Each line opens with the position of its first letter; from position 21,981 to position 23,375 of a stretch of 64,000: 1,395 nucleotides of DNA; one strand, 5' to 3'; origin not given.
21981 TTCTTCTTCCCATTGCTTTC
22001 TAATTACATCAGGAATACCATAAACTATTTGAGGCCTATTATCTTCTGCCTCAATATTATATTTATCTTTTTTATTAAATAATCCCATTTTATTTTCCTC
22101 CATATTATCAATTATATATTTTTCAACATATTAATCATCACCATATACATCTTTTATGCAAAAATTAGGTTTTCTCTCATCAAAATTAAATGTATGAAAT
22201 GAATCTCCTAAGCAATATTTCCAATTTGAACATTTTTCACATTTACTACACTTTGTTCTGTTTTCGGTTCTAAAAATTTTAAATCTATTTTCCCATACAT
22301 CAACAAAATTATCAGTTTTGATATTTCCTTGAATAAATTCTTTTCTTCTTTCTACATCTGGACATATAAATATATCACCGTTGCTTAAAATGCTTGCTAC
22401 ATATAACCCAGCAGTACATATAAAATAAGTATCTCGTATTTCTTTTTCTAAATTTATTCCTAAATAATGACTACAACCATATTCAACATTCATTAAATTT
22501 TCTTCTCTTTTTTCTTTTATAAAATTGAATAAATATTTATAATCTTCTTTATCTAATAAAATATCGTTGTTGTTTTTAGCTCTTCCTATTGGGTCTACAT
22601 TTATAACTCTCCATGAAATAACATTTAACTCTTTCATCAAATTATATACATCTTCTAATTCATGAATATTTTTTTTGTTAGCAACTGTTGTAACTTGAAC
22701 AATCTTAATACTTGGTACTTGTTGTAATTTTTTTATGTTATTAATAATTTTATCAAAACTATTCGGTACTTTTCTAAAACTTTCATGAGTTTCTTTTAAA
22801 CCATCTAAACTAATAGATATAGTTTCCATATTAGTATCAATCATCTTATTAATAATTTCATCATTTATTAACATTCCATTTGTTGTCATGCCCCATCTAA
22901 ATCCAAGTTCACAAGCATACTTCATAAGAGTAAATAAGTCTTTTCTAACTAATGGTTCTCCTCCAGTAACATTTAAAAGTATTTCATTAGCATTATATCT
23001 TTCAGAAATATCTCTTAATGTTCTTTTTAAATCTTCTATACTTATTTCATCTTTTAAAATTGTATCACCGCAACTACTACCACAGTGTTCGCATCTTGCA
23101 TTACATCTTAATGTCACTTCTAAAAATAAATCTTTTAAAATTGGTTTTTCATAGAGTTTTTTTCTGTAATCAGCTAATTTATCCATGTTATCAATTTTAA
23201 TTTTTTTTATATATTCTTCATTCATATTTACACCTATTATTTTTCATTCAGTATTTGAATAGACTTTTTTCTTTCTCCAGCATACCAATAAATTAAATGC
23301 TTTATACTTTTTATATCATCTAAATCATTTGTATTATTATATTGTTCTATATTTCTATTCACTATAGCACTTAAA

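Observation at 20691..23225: Radical-SAM/SPASM enzyme immediately followed by a protein with three tandem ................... repeats (candidate enzyme-substrate pair)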

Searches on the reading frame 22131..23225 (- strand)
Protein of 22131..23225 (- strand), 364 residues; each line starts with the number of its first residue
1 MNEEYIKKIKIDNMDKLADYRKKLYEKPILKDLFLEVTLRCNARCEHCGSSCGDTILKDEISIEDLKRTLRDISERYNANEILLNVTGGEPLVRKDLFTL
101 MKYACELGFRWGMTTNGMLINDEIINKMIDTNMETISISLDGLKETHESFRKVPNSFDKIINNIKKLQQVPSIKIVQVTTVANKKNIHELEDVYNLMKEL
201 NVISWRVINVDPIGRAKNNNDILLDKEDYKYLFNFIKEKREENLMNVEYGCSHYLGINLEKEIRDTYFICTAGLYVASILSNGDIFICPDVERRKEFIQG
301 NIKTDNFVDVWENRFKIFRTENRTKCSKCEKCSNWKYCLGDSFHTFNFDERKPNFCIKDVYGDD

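Call 3: search_protein_families(library=pfam, proteins=[window:22131-23225:-], max_evalue=0.01)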
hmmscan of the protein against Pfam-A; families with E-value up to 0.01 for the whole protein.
window:22131-23225:- (364 aa): 3 families
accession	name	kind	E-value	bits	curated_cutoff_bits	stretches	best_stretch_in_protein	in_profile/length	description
PF04055.27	Radical_SAM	-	4.3e-22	79.5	29.5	1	36-196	2-165/166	Radical SAM superfamily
PF13186.11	SPASM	-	1.3e-08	35.5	21.5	1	270-332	1-66/67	Iron-sulfur cluster-binding domain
PF22208.1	Cas_Csm6_CARF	-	0.00047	20.3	27.5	0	63-98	19-54/106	Cas_Csm6 CARF domain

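Call 4: search_protein_families(library=ncbifam, proteins=[window:22131-23225:-], max_evalue=0.01)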
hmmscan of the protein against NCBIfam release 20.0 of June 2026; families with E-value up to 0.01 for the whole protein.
window:22131-23225:- (364 aa): 73 families (the best 25 are shown)
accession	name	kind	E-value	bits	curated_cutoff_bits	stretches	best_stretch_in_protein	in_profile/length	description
TIGR04133.1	rSAM_w_lipo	hypoth_equivalog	1.1e-94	317.2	425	1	17-356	10-344/350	TIGR04133 family radical SAM/SPASM protein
TIGR04545.1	rSAM_ahbD_hemeb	equivalog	6.7e-46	157.3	500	1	35-341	4-317/339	heme b synthase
TIGR04055.1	rSAM_NirJ2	equivalog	1.8e-40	139.5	500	1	37-340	6-302/326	putative heme d1 biosynthesis radical SAM protein NirJ2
TIGR04053.2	TIGR04053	equivalog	1.6e-39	136.2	395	1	26-248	5-222/366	TIGR04053 family radical SAM/SPASM domain-containing protein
TIGR03962.1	mycofact_rSAM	equivalog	1.7e-38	132.7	265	1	33-344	14-315/339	mycofactocin radical SAM maturase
NF050035.1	rSAM_WgK_link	exception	1.1e-37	129.9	650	2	22-249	2-222/367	radical SAM/SPASM peptide maturase WgkB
TIGR04051.1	rSAM_NirJ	equivalog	2.8e-37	128.5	515.45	1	37-221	8-187/354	heme d1 biosynthesis radical SAM protein NirJ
TIGR04546.1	rSAM_ahbC_deAc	equivalog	1.9e-32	112.6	650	1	35-238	43-241/390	12,18-didecarboxysiroheme deacetylase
TIGR04054.1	rSAM_NirJ1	equivalog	3.1e-31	108.3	650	1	36-203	41-203/387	putative heme d1 biosynthesis radical SAM protein NirJ1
TIGR04347.1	pseudo_SAM_Halo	equivalog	6.7e-30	104.6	525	1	35-230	42-232/390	TIGR04347 family pseudo-SAM/SPASM protein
TIGR04340.1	rSAM_ACGX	hypoth_equivalog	1.5e-28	100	400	1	36-340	8-318/341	radical SAM/SPASM domain protein, ACGX system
TIGR04103.1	rSAM_nif11_3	equivalog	6.2e-28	97.5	725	1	35-313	9-289/412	nif11-class peptide radical SAM maturase 3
NF047865.1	rSAM_PapB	equivalog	6.8e-28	97.8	340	1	32-342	4-316/330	PapB family radical SAM/SPASM ranthipeptide maturase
TIGR04303.1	GeoRSP_rSAM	equivalog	8.1e-28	97.9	400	1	38-341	12-305/325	GeoRSP system radical SAM/SPASM protein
TIGR04317.1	W_rSAM_matur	equivalog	1.7e-26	93.2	380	1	30-338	3-319/349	tungsten cofactor oxidoreductase radical SAM maturase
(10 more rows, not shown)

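Call 5: search_protein_families(library=padloc, proteins=[window:22131-23225:-], max_evalue=0.01)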
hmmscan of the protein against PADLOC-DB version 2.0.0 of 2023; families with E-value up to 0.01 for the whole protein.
window:22131-23225:- (364 aa): 5 families
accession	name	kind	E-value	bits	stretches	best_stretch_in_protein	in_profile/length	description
PDLC02903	pVip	-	3.6e-26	90.2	1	36-246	5-200/257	Viperins not associated with kinases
PDLC02904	pVip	-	6.9e-25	86.1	1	37-234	9-195/262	Viperins associated with kinases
PDLC02905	pVip-kinase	-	6.5e-09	33.5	1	40-234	191-389/474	Viperin-kinase fusion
PDLC01619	Csx1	-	0.00045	17.5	1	57-90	54-86/330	CAS-III; associated_signaling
PDLC01880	CARF4--CARF_PDDEXK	-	0.001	16.5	1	46-90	48-92/364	-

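Call 20: find_related_loci(query=window:22131-23225:-, collection=genome_contigs, flank=10000)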
Query window:22131-23225:- (364 aa) in genome_contigs; peptide patterns used: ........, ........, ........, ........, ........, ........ (x = any residue, [..] = any of these).
57 stretches matched a pattern; 23 encode a relative of the query (tblastn E <= 1e-3); 23 distinct loci.
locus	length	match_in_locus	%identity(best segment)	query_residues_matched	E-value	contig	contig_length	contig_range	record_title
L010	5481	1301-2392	92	1-364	0e+0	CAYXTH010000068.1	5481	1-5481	MAG TPA_asm: uncultured Muribaculaceae bacterium isolate binchicken_co323_95 genome assembly, contig: NODE_17401_length_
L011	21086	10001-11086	89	3-364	0e+0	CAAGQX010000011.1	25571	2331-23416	MAG TPA_asm: Clostridia bacterium, isolate HGM13690, WGS project CAAGQX010000000 data, contig: SRS820621_25_k75_6672, wh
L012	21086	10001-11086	89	3-364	0e+0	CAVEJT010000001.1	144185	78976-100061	Bacteroidaceae bacterium isolate H07607-L1_cleanbin_000041 genome assembly, contig: Spades_H07607-L1_contig_8, whole gen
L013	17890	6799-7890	80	1-364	0e+0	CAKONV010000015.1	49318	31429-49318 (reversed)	MAG: uncultured Bacilli bacterium isolate REFINED_METABAT215_TOP10_CONTIGS_1500_ASSEMBLY_K77_MERGED__Hadza_MoBio_hadza-E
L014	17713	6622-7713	80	1-364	0e+0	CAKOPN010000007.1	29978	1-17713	MAG: uncultured Bacilli bacterium isolate REFINED_METABAT215_TOP10_CONTIGS_1500_ASSEMBLY_K77_MERGED__Hadza_MoBio_C-REDO_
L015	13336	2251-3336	71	3-364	0e+0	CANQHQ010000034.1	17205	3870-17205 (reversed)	MAG: uncultured Bacilli bacterium isolate Lapin-030__bin17 genome assembly, contig: Lapin-030__NODE_4613_length_17205_co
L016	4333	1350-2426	71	3-360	0e+0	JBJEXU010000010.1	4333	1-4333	MAG: Christensenellales bacterium isolate LOHA03_bin.029 NODE_11324_length_4333_cov_6.648901, whole genome shotgun seque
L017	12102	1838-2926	75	3-364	2e-177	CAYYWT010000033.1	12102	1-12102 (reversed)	MAG TPA_asm: uncultured Eubacteriales bacterium isolate SRP225648_co1_918 genome assembly, contig: NODE_13397_length_121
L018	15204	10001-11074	63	7-363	1e-156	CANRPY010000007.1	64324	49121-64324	MAG: uncultured Bacilli bacterium isolate Lapin-018__bin50 genome assembly, contig: Lapin-018__NODE_359_length_64324_cov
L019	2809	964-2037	57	8-364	1e-151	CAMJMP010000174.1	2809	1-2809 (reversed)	MAG: uncultured Tenericutes bacterium isolate SRR12081299_bin.26_metaWRAP_v1.3_MAG genome assembly, contig: ERZ12289776.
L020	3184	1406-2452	60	14-361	1e-150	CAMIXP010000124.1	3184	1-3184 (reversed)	MAG: uncultured Bacillales bacterium isolate SRR12081302_bin.69_metaWRAP_v1.3_MAG genome assembly, contig: ERZ12289775.7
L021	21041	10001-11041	61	13-360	2e-143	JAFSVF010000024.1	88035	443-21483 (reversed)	MAG: Bacilli bacterium isolate RGIG3504 Goat_Rumen.Co__c2786497, whole genome shotgun sequence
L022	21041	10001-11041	61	13-360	4e-143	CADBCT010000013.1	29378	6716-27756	MAG: uncultured Erysipelotrichaceae bacterium isolate RUG13858 genome assembly, contig: RUG13858_asm_13, whole genome sh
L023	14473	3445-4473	57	21-362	2e-138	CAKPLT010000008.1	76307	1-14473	MAG: uncultured Clostridia bacterium isolate REFINED_METABAT215_TOP10_CONTIGS_1500_ASSEMBLY_K77_MERGED__Hadza_PheChl_Fib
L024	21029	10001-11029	57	21-362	3e-137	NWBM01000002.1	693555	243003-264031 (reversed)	MAG: Lachnospiraceae bacterium Phil5 707_L1_merged_contig_268, whole genome shotgun sequence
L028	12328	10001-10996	51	26-357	1e-113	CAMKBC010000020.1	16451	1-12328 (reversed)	MAG: uncultured Clostridia bacterium isolate SRR12081293_bin.38_metaWRAP_v1.3_MAG genome assembly, contig: ERZ12289773.5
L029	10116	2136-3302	38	7-360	7e-86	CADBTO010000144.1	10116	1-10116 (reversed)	MAG: uncultured Lachnospiraceae bacterium isolate RUG14282 genome assembly, contig: RUG14282_asm_144, whole genome shotg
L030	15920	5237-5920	56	20-241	1e-83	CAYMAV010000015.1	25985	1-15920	MAG TPA_asm: uncultured Clostridium sp. isolate SRP294416_co3_836 genome assembly, contig: NODE_2543_length_25985_cov_8.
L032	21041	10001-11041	45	10-356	3e-113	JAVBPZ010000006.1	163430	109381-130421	MAG: Oscillospiraceae bacterium isolate EPI_MAG_00152 c_000009594277, whole genome shotgun sequence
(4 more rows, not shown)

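Call 21: find_homologous_proteins(query=window:22131-23225:-, max_evalue=1e-20)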
Query window:22131-23225:- (364 aa): 2274 proteins with E <= 1e-20 among 5034 candidates; the best 120 are listed.
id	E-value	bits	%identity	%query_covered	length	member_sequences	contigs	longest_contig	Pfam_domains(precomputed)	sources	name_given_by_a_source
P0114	4.4e-225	764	91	100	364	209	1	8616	PF13186.12,PF04055.28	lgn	-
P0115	1.2e-222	756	89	100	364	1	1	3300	PF13186.12,PF04055.28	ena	-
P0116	2.6e-219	745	88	99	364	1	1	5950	PF13186.12,PF04055.28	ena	-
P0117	2.7e-219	745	89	100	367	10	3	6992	PF13186.12,PF04055.28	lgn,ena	-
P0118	6.1e-219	744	88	99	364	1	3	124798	PF13186.12,PF04055.28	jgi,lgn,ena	-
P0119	4.4e-217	738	88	100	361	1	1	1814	PF13186.12,PF04055.28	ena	-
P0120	9.8e-214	727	85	100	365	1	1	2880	PF13186.12,PF04055.28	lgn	-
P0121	1.1e-212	724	85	99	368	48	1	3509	PF13186.12,PF04055.28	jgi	-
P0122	2.3e-212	723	84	100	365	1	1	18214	PF13186.12,PF04055.28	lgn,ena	-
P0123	2.4e-209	713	84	100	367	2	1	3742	PF22208.2,PF13186.12,PF04055.28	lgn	-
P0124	2.6e-201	686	80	100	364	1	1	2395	PF13186.12,PF04055.28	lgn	-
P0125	1.0e-200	684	82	98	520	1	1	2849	PF13186.12,PF04055.28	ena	-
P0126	1.3e-200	684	80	99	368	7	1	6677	PF13186.12,PF04055.28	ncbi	-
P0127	8.8e-200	681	81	100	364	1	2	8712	PF13186.12,PF04055.28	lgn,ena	-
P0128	3.0e-199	679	84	100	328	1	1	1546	PF22208.2,PF13186.12,PF04055.28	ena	-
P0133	8.6e-198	675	81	99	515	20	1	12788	PF13186.12,PF04055.28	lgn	-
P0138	7.6e-197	672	80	99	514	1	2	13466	PF13186.12,PF04055.28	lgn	-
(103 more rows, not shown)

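Call 26: search_protein_families(library=ncbifam, proteins=[L021:11109-11624:+, L028:11028-11390:+, L030:5992-6471:+, L024:11040-11369:+, L018:8228-9472:-, L018:9468-9860:-, L021:9106-9444:+, L021:9456-9701:+, L021:11640-11981:+], max_evalue=0.1)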
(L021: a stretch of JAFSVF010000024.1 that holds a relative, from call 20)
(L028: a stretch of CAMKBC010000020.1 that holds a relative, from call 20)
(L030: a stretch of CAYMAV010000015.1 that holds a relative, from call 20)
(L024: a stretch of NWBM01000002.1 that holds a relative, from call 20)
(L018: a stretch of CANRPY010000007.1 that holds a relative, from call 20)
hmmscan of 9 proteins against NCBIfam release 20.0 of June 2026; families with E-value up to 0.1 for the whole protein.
L021:11109-11624:+ (172 aa): 1 family
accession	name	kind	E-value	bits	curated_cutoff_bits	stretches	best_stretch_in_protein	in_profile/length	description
TIGR03930.1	WXG100_ESAT6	subfamily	0.00013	22.1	44.85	1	79-155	4-79/90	WXG100 family type VII secretion target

L028:11028-11390:+ (121 aa): 1 family
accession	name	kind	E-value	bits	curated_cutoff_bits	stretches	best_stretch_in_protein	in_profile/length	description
NF033218.1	anchor_AmaP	equivalog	0.025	14.3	55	0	77-110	3-32/166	alkaline shock response membrane anchor protein AmaP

L030:5992-6471:+ (160 aa): 3 families
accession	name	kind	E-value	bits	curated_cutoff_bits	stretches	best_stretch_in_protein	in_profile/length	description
TIGR03930.1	WXG100_ESAT6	subfamily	6.1e-07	29.6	44.85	1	68-149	4-84/90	WXG100 family type VII secretion target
NF038218.1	IcmG_DotF_IVB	equivalog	0.0029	17.3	200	1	51-140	111-190/266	type IVB secretion system protein IcmG/DotF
NF035934.1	ESAT6_2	subfamily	0.02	15.1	100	1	66-136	3-72/96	pore-forming ESAT-6 family protein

L024:11040-11369:+ (110 aa): 0 families

L018:8228-9472:- (415 aa): 0 families

L018:9468-9860:- (131 aa): 1 family
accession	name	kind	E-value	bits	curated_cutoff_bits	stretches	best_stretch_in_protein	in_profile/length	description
NF011925.1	PRK15396.1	subfamily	0.033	14.4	108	1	20-43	12-35/78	major outer membrane lipoprotein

L021:9106-9444:+ (113 aa): 4 families
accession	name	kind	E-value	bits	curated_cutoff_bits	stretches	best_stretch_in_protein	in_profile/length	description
NF004384.0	PRK05748.1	equivalog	0.012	14.2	525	1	7-74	296-362/452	replicative DNA helicase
NF001544.0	PRK00373.1-3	equivalog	0.047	13.5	253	0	51-105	145-198/216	V-type ATP synthase subunit D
NF005034.0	PRK06446.1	subfamily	0.048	12.5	369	1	23-81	204-262/436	hypothetical protein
NF003755.0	PRK05346.2-6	equivalog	0.057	12.3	563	1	9-87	84-159/310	Na(+)-translocating NADH-quinone reductase subunit C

L021:9456-9701:+ (82 aa): 2 families
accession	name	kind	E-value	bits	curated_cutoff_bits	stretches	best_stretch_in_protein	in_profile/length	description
TIGR04527.1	mycoplas_twoTM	subfamily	0.0081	15.9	125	1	5-77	110-181/248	MG_279/MG_280 family protein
NF003750.0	PRK05346.2-1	equivalog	0.085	12.4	352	1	16-65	42-88/225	Na(+)-translocating NADH-quinone reductase subunit C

L021:11640-11981:+ (114 aa): 1 family
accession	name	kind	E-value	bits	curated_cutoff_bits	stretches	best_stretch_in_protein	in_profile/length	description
NF047469.2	UVExpRegProtLA1448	equivalog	0.034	14.3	100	1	4-25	10-31/77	LA_1448 family UV-C exposure upregulated protein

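Call 27: search_protein_families(library=pfam, proteins=[L021:11109-11624:+, L028:11028-11390:+, L030:5992-6471:+, L024:11040-11369:+, L018:8228-9472:-, L018:9468-9860:-, L021:9106-9444:+, L021:9456-9701:+, L021:11640-11981:+], max_evalue=0.1)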
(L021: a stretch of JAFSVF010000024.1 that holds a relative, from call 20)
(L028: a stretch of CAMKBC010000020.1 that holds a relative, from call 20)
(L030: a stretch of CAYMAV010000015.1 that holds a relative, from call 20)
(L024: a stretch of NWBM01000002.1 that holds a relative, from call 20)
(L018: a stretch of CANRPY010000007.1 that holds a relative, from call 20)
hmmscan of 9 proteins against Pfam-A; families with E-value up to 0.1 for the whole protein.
L021:11109-11624:+ (172 aa): 1 family
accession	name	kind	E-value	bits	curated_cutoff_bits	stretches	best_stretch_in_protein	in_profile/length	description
PF06013.18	WXG100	-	0.0032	18.1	27.3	1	77-155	2-79/86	Proteins of 100 residues with WXG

L028:11028-11390:+ (121 aa): 1 family
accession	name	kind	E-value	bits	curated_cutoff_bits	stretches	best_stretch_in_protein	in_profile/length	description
PF13273.12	DUF4064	-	0.027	15.1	32.1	1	62-107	43-86/102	Protein of unknown function (DUF4064)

L030:5992-6471:+ (160 aa): 4 families
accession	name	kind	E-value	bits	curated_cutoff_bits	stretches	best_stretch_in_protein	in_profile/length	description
PF06013.18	WXG100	-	7.4e-08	33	27.3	1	68-146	4-81/86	Proteins of 100 residues with WXG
PF03961.19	FapA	-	0.019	15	31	1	60-151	139-232/272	Flagellar Assembly Protein A beta solenoid domain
PF08702.15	Fib_alpha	-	0.062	13.9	29.9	1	71-154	38-126/143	Fibrinogen alpha/beta chain family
PF06419.17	COG6_N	-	0.083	13.5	27.4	0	71-102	43-74/114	Conserved oligomeric complex COG6, N-terminal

L024:11040-11369:+ (110 aa): 1 family
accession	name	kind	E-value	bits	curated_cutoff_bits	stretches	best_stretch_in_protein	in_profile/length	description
PF02038.21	ATP1G1_PLM_MAT8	-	0.0005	19.8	26.9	1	59-86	13-40/48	ATP1G1/PLM/MAT8 family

L018:8228-9472:- (415 aa): 1 family
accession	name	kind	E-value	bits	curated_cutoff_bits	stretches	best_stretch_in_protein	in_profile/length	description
PF20749.2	DUF6833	-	0.0035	17.4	26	0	290-316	8-32/57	Domain of unknown function (DUF6833)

L018:9468-9860:- (131 aa): 0 families

L021:9106-9444:+ (113 aa): 7 families
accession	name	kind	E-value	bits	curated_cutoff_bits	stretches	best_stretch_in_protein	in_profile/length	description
PF13315.11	DUF4085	-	0.0059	16.7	24.1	1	9-108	35-132/205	Protein of unknown function (DUF4085)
PF07373.16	CAMP_factor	-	0.0064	16.4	23.3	1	14-93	3-80/219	CAMP factor (Cfa)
PF18071.7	HMW1C_N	-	0.018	15.4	27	1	49-109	13-72/146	HMW1C N-terminal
PF24850.1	CC_BshC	-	0.022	15.1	27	1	5-111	8-112/159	Bacillithiol biosynthesis BshC, C-terminal coiled-coil domain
PF08161.18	RRP12_HEAT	-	0.026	14.3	26.8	1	44-111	152-226/290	Ribosomal RNA-processing protein 12, HEAT repeats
PF14676.12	FANCI_S2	-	0.029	15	37.8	1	6-62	50-106/156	FANCI solenoid 2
PF22481.1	DUF6985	-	0.094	13.7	24.5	0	31-97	12-76/148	Domain of unknown function (DUF6985)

L021:9456-9701:+ (82 aa): 3 families
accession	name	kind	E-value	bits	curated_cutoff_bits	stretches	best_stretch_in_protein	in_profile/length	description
PF06479.17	Ribonuc_2-5A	-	0.028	15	23.3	1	18-69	20-72/127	Ribonuclease 2-5A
PF24543.1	Usp-48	-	0.045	14.1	27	1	9-53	4-50/115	Usp-48 domain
PF08650.15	DASH_Dad4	-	0.08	13.4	29.8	0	7-49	16-58/71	DASH complex subunit Dad4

L021:11640-11981:+ (114 aa): 1 family
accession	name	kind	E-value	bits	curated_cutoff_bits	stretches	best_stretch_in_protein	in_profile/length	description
PF14973.11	TINF2_N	-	0.042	14.6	29.4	1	33-110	59-131/149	TERF1-interacting nuclear factor 2 N-terminus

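Call 52: search_solved_structures(query=window:22131-23225:-, max_evalue=0.00001)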
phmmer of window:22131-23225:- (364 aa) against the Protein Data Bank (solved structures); distinct sequences matched with E-value up to 0.00001: 9.
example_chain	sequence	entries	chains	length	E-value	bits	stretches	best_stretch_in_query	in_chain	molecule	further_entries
5wgg_A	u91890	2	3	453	1.8e-22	83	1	15-349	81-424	Radical SAM domain protein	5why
7vob_C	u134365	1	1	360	2e-13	53.2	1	33-207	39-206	Cytosylglucuronate decarboxylase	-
7voc_C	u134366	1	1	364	2e-13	53.2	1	33-207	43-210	Cytosylglucuronate decarboxylase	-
7tol_A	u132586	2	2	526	1.1e-12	50.8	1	35-215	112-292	glycerol dibiphytanyl glycerol tetraether - macrocyclic archaeol synthase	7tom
6efn_A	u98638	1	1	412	4.9e-12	48.7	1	34-221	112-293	Sporulation killing factor maturation protein SkfB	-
2fb2_A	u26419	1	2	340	5.3e-12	48.5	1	27-189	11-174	Molybdenum cofactor biosynthesis protein A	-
1tv7_A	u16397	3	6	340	8.7e-12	47.9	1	27-189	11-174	Molybdenum cofactor biosynthesis protein A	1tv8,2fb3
5v1q_A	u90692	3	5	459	3.1e-09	39.4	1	33-355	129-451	Radical SAM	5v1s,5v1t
6c8v_A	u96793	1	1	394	6.5e-07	31.8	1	32-233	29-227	Coenzyme PQQ synthesis protein E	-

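Call 59: find_related_loci(query=A1, collection=metagenome_contigs, flank=6000)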
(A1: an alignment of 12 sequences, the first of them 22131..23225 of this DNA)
Query A1 (364 aa) in metagenome_contigs; peptide patterns used: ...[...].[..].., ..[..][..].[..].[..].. (x = any residue, [..] = any of these).
600 stretches matched a pattern (row limit reached: there are more); 495 encode a relative of the query (tblastn E <= 1e-3); the best 80 are kept; 80 distinct loci.
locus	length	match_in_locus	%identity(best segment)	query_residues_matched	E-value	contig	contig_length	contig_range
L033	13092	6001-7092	100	1-364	0e+0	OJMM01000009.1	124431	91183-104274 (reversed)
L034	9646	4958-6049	93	1-364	0e+0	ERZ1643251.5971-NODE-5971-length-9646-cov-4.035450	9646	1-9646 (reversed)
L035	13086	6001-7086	89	3-364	0e+0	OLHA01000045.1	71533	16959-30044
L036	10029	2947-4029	81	1-362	0e+0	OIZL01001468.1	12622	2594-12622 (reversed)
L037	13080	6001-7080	82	1-361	0e+0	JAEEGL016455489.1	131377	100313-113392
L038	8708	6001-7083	76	4-364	0e+0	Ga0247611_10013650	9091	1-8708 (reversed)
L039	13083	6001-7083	78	1-362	0e+0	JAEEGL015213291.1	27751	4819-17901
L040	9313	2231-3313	77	1-362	3e-180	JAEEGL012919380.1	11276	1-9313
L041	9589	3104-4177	72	3-360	1e-174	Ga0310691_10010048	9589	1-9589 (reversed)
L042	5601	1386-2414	72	18-360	2e-176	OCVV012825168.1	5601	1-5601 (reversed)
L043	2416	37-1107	67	6-362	4e-180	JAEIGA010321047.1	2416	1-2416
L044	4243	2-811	89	95-364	2e-168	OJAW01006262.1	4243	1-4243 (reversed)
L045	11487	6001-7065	64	6-360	2e-160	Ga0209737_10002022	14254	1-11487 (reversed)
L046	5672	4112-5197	61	3-364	1e-155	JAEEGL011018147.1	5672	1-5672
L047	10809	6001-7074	62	1-360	2e-153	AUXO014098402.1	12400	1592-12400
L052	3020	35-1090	60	8-360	1e-149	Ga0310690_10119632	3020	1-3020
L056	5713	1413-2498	55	1-364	1e-138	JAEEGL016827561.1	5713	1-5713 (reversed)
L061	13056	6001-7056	56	14-364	2e-136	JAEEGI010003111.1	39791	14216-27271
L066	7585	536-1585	61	10-360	1e-134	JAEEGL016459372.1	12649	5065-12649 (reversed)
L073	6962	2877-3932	59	8-360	9e-134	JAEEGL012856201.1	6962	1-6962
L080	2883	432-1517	55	1-364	1e-136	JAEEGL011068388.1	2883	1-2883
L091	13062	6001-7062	51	8-363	2e-120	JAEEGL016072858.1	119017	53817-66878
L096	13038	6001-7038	49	13-360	5e-119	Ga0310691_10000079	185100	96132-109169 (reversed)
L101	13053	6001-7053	49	8-360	2e-118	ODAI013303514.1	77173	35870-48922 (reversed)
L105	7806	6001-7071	48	2-360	1e-117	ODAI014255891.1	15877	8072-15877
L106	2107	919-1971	47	8-360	1e-124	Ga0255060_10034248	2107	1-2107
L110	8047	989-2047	49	6-360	5e-117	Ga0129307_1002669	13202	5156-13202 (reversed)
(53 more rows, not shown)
